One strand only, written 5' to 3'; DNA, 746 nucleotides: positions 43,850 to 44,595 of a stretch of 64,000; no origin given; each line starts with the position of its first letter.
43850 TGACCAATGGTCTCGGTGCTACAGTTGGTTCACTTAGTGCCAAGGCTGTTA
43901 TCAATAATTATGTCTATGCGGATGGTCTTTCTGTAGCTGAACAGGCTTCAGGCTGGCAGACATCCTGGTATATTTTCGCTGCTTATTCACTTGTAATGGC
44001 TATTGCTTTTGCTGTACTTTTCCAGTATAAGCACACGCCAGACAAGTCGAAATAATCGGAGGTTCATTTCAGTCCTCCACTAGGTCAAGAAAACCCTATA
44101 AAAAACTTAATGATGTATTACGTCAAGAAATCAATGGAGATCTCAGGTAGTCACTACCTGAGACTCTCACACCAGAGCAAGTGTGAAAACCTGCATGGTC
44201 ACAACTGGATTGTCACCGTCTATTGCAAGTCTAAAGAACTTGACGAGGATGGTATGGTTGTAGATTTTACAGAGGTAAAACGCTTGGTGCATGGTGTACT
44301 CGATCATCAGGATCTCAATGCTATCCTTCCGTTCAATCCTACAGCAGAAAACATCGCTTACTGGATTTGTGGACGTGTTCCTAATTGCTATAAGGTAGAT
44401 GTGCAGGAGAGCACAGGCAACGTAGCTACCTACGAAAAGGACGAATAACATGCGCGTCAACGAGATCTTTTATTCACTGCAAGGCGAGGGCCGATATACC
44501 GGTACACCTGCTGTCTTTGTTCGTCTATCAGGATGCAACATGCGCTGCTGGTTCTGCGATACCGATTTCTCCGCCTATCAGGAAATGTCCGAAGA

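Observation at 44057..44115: Candidate preQ1-I riboswitch directly abutting the queD start codon in a Bacteroidota genome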

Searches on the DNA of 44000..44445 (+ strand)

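Call 4: search_rna_families(source=window, start=44000, end=44200, threshold=evalue, max_evalue=10, show_alignments=6)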
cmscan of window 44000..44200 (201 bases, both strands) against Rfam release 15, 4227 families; matches with E-value up to 10: 4.
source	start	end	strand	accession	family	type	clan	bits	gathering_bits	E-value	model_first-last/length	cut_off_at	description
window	44061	44116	-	RF03278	mir-980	Gene; miRNA;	-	13.9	47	2.4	1-80/80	no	mir-980 microRNA precursor family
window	44077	44115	+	RF00522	PreQ1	Cis-reg; riboswitch;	-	13.4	39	2.2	1-45/45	no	PreQ1 (pre queuosine) riboswitch aptamer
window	44094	44132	-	RF02054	STnc420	Gene; sRNA;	-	13.3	70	6.9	1-58/58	no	Salmonella enterica sRNA STnc420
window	44132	44177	-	RF00709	mir-455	Gene; miRNA;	-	11.7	70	6.3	1-84/84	no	mir-455 microRNA precursor family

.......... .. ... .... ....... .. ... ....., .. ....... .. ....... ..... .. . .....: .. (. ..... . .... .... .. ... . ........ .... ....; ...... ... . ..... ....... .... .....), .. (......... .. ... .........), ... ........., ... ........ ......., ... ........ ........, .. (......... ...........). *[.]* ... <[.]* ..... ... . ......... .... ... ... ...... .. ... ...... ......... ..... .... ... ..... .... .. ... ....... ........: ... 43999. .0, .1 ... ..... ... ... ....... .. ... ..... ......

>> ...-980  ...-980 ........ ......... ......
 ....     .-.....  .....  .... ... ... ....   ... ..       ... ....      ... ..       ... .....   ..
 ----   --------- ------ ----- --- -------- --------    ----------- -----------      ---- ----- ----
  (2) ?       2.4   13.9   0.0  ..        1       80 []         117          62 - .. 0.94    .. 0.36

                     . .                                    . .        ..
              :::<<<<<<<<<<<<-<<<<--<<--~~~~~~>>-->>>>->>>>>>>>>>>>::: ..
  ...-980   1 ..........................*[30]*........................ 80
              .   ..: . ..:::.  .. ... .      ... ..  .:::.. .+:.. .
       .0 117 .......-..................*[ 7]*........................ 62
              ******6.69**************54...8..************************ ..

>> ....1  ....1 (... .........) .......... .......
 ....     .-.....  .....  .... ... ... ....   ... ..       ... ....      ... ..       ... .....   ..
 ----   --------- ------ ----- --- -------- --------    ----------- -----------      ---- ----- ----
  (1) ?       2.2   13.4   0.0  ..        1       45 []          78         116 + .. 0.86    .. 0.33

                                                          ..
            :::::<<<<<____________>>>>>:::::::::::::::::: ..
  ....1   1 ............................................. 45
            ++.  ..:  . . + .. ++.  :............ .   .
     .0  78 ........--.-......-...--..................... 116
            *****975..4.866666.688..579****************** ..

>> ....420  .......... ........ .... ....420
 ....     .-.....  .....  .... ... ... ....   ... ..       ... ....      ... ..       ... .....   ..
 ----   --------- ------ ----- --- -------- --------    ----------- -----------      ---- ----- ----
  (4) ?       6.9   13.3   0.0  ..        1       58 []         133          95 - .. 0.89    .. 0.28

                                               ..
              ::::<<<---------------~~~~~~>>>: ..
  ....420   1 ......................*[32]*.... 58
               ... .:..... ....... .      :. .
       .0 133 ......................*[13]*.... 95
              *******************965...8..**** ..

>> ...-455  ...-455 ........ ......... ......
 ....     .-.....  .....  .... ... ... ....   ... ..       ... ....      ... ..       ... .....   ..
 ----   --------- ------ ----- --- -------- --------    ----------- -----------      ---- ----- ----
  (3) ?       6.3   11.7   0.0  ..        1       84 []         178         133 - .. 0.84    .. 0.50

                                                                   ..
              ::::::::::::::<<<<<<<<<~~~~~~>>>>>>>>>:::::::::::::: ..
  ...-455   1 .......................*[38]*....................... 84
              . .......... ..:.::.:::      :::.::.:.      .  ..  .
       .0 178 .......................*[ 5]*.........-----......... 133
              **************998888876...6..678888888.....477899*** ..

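Call 11: search_rna_families(sources=[L001, L010, L011, L012, L013, L018, L025, L069, L070, L075, L015, L023], threshold=evalue, max_evalue=10, show_alignments=4)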
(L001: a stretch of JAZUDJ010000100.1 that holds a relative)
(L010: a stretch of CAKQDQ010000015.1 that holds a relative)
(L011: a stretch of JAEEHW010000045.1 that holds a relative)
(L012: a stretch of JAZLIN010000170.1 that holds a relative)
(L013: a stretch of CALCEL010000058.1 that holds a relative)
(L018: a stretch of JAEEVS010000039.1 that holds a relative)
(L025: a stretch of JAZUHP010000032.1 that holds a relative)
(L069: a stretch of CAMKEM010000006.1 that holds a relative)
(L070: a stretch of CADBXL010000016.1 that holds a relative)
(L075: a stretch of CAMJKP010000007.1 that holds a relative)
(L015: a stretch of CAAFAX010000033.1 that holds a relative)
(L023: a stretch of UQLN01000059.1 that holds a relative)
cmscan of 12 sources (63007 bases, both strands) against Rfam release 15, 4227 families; matches with E-value up to 10: 15.
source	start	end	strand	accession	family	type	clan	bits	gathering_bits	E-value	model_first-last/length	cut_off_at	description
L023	2024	2218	-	RF04184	BTnc060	Gene; sRNA;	-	72.5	228.9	2.9e-09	1-213/213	no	Bacteroides sRNA BTnc060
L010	4036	4158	-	RF03621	MIR4245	Gene; miRNA;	-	35.9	74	0.012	1-128/128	no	MIR4245 microRNA precursor family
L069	2461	2504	+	RF00522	PreQ1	Cis-reg; riboswitch;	-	32.4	39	0.011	1-45/45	no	PreQ1 (pre queuosine) riboswitch aptamer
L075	2461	2504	+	RF00522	PreQ1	Cis-reg; riboswitch;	-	32.3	39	0.011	1-45/45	no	PreQ1 (pre queuosine) riboswitch aptamer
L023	1943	2058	+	RF02449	ncr1015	Gene; sRNA;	-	30.5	60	2.3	1-121/121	no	Bacillus sRNA ncr1015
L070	2460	2504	+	RF00522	PreQ1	Cis-reg; riboswitch;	-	29.3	39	0.064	1-45/45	no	PreQ1 (pre queuosine) riboswitch aptamer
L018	4068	4138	-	RF01859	Phe_leader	Cis-reg; leader;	-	28.4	55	1.3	1-125/125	no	Phenylalanine leader peptide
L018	4007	4131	-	RF01770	rimP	Cis-reg; leader;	-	27.3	47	2.9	1-102/102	no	Gammaprotebacteria rimP leader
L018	4015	4134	+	RF04147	MIR6224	Gene; miRNA;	-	26.2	171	0.55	1-176/176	no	MIR6224 microRNA precursor family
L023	4329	4365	-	RF00320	snoZ185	Gene; snRNA; snoRNA; CD-box;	-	23.9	50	0.77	44-80/86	no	Small nucleolar RNA Z185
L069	661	765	-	RF00861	mir-488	Gene; miRNA;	-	23.2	88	1.4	1-83/83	no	mir-488 microRNA precursor family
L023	4892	4934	+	RF04332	Plastid-rpoB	Cis-reg;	-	23.1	45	8.2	1-49/49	no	Plastid-rpoB 5UTR RNA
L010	4306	4356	+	RF04170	MIR7723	Gene; miRNA;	-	23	200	3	1-235/235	no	MIR7723 microRNA precursor family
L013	4420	4462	+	RF01145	sR14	Gene; snRNA; snoRNA; CD-box;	-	20.2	38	0.43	1-54/54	no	Small nucleolar RNA sR14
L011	4045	4128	+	RF03533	SQ1002_RNA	Gene; sRNA;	-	20.1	128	5.2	35-121/237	no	Clostridioides difficile sRNA SQ1002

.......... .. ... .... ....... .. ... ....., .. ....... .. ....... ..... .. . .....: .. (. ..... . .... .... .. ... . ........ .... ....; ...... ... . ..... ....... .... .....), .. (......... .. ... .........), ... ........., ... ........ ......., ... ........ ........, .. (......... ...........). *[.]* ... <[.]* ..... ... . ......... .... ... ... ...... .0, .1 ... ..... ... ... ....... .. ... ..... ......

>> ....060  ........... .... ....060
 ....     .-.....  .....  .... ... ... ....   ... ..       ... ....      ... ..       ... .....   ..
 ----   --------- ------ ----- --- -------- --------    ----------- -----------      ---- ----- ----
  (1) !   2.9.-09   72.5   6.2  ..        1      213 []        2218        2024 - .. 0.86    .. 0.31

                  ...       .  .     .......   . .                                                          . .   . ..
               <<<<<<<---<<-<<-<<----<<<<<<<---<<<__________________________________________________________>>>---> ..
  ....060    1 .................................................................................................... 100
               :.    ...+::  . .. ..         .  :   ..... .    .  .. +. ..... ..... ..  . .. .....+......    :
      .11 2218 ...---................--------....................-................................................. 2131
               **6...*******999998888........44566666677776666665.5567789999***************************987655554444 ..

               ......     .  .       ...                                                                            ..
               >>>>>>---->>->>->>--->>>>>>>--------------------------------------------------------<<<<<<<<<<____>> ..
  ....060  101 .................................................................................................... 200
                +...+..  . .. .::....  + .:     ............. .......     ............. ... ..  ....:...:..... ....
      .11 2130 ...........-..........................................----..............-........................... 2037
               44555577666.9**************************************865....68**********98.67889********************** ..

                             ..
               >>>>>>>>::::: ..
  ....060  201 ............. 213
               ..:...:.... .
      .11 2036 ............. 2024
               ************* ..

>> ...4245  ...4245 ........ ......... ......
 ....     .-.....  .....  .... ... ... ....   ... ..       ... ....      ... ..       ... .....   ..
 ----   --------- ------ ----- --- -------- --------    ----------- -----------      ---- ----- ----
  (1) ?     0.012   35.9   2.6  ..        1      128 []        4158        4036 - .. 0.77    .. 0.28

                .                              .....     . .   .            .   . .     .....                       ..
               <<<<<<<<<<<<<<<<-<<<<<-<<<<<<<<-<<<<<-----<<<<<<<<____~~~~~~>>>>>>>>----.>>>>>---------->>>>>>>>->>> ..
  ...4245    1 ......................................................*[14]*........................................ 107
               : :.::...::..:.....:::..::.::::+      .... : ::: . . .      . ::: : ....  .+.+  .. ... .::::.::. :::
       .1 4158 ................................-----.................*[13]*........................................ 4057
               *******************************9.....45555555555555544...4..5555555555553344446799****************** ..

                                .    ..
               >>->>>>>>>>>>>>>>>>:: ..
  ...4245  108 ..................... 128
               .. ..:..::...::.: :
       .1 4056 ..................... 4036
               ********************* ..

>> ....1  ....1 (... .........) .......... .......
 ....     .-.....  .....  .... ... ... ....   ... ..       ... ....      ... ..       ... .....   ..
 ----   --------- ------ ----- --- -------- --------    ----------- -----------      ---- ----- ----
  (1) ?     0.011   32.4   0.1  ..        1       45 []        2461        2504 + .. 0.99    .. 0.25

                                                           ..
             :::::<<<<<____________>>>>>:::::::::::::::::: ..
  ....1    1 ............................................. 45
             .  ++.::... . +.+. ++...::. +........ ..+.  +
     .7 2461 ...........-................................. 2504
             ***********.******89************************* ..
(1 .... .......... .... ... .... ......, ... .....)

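Call 29: search_with_rna_model(model_id=R1, sources=[L001, L002, L003, L004, L005, L006, L007, L008, L009, L010, L011, L012, L013, L014, L015, L016, L017, L018, L019, L020, L021, L022, L023, L024, L025, L026, L027, L028, L029, L030, L031, L032, L033, L034, L035, L036, L037, L038, L039, L040, L041, L042, L043, L044, L045, L046, L047, L048, L049, L050, L051, L052, L053, L054, L055, L056, L057, L058, L059, L060, L061, L062, L063, L064, L065, L066, L067, L068, L069, L070, L071, L072, L073, L074, L075, L076, L077, L078, L079, L080], max_evalue=5)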
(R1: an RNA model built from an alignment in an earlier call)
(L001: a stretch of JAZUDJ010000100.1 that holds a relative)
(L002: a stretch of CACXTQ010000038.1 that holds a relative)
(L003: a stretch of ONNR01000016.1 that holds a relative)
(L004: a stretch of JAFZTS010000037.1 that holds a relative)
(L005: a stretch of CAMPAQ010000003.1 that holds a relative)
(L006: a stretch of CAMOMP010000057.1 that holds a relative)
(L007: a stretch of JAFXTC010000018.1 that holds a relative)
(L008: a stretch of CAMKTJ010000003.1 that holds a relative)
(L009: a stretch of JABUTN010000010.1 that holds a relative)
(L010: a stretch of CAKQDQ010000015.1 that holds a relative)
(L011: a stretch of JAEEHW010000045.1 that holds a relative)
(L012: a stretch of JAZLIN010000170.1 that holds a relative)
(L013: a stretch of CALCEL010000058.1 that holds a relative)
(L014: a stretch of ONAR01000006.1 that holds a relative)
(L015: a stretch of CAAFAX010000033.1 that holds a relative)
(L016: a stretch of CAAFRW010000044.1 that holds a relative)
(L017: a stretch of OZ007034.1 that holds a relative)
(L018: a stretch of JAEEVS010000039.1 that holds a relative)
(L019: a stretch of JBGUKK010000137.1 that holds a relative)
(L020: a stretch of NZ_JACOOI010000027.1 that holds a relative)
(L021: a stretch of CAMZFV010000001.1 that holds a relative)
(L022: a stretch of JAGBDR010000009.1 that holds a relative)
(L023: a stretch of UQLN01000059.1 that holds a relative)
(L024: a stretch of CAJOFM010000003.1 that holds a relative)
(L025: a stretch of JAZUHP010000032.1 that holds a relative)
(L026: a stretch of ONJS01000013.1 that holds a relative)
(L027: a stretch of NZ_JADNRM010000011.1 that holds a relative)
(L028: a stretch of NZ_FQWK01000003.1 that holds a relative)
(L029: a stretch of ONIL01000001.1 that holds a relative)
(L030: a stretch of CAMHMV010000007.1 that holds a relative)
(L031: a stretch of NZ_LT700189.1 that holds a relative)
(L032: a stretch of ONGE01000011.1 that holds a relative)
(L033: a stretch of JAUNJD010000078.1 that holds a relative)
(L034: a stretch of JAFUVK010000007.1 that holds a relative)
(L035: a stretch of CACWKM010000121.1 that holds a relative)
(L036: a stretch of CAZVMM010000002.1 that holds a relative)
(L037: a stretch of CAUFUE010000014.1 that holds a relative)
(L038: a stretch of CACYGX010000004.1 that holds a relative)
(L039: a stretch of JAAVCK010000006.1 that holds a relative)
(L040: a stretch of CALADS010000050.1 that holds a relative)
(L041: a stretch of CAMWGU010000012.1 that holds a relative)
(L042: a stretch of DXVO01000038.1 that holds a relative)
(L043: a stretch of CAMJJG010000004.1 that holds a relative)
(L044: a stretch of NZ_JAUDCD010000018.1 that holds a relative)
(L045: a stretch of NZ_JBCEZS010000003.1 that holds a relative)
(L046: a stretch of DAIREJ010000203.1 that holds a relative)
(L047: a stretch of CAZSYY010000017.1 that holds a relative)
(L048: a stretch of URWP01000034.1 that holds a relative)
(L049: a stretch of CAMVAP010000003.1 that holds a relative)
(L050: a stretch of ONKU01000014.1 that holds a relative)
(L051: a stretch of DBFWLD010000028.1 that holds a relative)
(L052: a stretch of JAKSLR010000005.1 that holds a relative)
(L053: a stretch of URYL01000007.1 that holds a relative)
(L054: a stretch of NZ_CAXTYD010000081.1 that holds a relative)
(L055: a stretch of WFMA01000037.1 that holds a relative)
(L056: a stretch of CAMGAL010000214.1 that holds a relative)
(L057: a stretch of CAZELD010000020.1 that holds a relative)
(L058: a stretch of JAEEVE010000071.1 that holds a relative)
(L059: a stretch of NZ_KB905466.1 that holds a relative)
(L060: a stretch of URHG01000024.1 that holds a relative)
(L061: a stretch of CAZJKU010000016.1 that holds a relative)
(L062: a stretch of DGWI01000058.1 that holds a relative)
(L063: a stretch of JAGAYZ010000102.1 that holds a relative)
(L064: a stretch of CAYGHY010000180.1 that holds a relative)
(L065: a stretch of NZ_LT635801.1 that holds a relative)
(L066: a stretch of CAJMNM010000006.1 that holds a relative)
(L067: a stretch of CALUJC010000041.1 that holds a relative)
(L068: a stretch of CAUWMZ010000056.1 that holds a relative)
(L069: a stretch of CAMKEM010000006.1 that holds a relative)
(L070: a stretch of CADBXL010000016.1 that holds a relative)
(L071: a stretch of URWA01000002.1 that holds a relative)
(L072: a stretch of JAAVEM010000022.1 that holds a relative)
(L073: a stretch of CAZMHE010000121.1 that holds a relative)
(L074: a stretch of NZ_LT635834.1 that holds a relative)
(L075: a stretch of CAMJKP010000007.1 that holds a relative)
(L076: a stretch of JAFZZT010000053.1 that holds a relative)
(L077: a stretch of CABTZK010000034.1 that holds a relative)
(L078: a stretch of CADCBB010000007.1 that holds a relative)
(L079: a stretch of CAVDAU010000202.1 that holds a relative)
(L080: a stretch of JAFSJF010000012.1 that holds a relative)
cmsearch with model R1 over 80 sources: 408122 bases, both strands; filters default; matches with E-value up to 5: 13.
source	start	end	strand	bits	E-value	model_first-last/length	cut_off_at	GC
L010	2463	2499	+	60.3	4.5e-10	1-37/37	no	0.24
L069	2463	2499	+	54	1e-08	1-37/37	no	0.27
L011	2464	2500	+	52.4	2.3e-08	1-37/37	no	0.32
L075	2463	2499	+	52.3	2.4e-08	1-37/37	no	0.32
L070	2462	2498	+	50.7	5.3e-08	1-37/37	no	0.3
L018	2460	2496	+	49.9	7.7e-08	1-37/37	no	0.27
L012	2469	2504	+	47.6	2.5e-07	1-37/37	no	0.31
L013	2463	2498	+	45.2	8.1e-07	1-37/37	no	0.28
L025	2465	2498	+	39.1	1.7e-05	1-37/37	no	0.26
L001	2470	2505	+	20.7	0.15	1-37/37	no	0.22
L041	1895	1926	+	15.3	2.2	1-37/37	no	0.12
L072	1366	1391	+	14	4.3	1-37/37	no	0.23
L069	607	629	-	13.8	4.8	1-37/37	no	0.22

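Call 57: search_rna_families(source=L010, start=2420, end=2540, threshold=evalue, max_evalue=10, show_alignments=1)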
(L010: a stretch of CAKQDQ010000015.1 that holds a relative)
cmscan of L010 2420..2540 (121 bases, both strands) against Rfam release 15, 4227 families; matches with E-value up to 10: 2.
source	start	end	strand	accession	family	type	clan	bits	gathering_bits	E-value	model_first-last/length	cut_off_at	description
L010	2461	2504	+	RF00522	PreQ1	Cis-reg; riboswitch;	-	15.5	39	0.4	1-45/45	no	PreQ1 (pre queuosine) riboswitch aptamer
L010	2482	2523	-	RF02056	STnc390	Gene; sRNA;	-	13.4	50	1.5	1-60/60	no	Salmonella sRNA STnc390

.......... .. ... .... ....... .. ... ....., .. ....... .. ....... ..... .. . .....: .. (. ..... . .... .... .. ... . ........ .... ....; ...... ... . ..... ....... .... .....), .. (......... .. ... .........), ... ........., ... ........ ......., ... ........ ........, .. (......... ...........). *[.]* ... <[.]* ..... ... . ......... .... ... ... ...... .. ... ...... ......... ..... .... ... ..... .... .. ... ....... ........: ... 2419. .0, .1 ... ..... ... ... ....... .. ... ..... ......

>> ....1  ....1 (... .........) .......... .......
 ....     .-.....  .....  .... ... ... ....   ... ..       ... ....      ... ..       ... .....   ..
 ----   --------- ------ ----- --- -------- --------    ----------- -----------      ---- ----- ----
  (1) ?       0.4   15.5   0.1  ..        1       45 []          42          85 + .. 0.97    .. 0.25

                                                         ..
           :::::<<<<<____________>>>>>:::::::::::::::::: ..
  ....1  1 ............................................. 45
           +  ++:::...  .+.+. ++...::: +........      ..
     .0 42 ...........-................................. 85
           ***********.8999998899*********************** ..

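Call 58: search_rna_families(source=L025, start=2420, end=2540, threshold=evalue, max_evalue=10, show_alignments=1)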
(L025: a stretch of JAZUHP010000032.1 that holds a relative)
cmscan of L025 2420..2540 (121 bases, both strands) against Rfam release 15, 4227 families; matches with E-value up to 10: 5.
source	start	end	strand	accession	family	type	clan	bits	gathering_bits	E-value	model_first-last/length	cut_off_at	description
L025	2465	2503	+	RF00522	PreQ1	Cis-reg; riboswitch;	-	13.9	39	1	1-45/45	no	PreQ1 (pre queuosine) riboswitch aptamer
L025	2508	2526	+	RF02765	Ysr209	Gene; sRNA;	-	13.2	59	4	1-46/46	no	Yersinia sRNA 209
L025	2420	2525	-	RF02933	ARRPOF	Gene; sRNA;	-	10.6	127.2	1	1-103/256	3'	ARRPOF RNA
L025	2445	2540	+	RF00209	IRES_Pesti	Cis-reg; IRES;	CL00017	8.6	180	1.2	1-93/380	3'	Pestivirus internal ribosome entry site (IRES) including 5'UTR SLI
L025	2464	2502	-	RF02143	HYMAI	Gene; lncRNA;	-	8.3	80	8.1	205-241/241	no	Hydatidiform mole associated and imprinted conserved region 1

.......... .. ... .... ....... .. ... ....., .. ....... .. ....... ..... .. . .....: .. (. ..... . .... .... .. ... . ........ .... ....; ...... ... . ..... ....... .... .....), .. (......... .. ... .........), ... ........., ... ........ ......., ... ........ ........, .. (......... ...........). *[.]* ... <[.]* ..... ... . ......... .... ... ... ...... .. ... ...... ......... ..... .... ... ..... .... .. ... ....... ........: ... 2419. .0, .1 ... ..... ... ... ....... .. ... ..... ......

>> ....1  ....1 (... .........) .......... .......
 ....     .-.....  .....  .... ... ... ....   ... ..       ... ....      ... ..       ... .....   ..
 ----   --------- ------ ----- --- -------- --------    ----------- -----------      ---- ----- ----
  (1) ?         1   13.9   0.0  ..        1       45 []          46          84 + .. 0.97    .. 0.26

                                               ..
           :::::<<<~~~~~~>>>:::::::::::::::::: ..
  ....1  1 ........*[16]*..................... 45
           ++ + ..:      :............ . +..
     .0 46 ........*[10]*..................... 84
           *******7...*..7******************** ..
